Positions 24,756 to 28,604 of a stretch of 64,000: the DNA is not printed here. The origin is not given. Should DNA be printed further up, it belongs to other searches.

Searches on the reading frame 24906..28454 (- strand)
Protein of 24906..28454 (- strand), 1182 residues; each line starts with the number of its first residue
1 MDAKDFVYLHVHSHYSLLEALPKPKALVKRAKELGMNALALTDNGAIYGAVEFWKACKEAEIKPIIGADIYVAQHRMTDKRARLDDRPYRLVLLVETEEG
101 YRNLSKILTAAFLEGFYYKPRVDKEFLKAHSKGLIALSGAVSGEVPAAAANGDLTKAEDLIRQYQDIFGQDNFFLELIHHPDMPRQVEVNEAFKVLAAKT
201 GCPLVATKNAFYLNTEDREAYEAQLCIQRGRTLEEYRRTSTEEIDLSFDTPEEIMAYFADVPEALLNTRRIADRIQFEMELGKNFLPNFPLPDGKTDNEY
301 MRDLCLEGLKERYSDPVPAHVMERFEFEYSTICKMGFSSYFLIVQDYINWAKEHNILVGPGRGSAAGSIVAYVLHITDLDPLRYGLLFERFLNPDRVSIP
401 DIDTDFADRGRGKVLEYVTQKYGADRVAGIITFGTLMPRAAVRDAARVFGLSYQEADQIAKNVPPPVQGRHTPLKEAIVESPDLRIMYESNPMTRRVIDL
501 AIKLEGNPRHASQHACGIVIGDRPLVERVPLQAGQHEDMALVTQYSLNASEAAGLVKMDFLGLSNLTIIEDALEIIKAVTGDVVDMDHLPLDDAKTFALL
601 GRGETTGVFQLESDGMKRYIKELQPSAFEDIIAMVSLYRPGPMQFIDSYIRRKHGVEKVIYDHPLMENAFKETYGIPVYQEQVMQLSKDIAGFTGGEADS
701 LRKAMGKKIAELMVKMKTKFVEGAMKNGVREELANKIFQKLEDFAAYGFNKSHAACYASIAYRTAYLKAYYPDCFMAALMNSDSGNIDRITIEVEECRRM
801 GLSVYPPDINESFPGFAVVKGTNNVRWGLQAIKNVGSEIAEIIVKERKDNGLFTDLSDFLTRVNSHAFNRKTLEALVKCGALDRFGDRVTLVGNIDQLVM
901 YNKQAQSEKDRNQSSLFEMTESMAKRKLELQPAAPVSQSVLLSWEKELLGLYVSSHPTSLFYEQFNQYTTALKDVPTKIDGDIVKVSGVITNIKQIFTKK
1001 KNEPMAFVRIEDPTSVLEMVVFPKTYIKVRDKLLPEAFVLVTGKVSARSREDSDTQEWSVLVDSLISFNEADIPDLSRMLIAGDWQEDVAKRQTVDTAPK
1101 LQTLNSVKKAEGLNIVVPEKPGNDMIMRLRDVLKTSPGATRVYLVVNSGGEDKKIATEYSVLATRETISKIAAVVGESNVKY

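Call 19: search_protein_families(library=pfam, proteins=[window:24906-28454:-])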
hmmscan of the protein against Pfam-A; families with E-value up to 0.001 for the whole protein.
window:24906-28454:- (1182 aa): 5 families
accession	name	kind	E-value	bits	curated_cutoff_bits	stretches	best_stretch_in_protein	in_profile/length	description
PF07733.18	DNA_pol3_alpha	-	1.9e-97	326.4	23.9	1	299-562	1-260/260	Bacterial DNA polymerase III alpha NTPase domain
PF17657.6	DNA_pol3_finger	-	8.8e-63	211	22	1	565-728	1-166/166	Bacterial DNA polymerase III alpha subunit finger domain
PF02811.25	PHP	-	6.4e-53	179.9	26.4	1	9-179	2-163/164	PHP domain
PF14579.12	HHH_6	-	8.4e-26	90.4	25.6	1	801-888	1-87/90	Helix-hairpin-helix motif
PF01336.31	tRNA_anti-codon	-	1e-11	45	27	1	984-1065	1-72/75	OB-fold nucleic acid binding domain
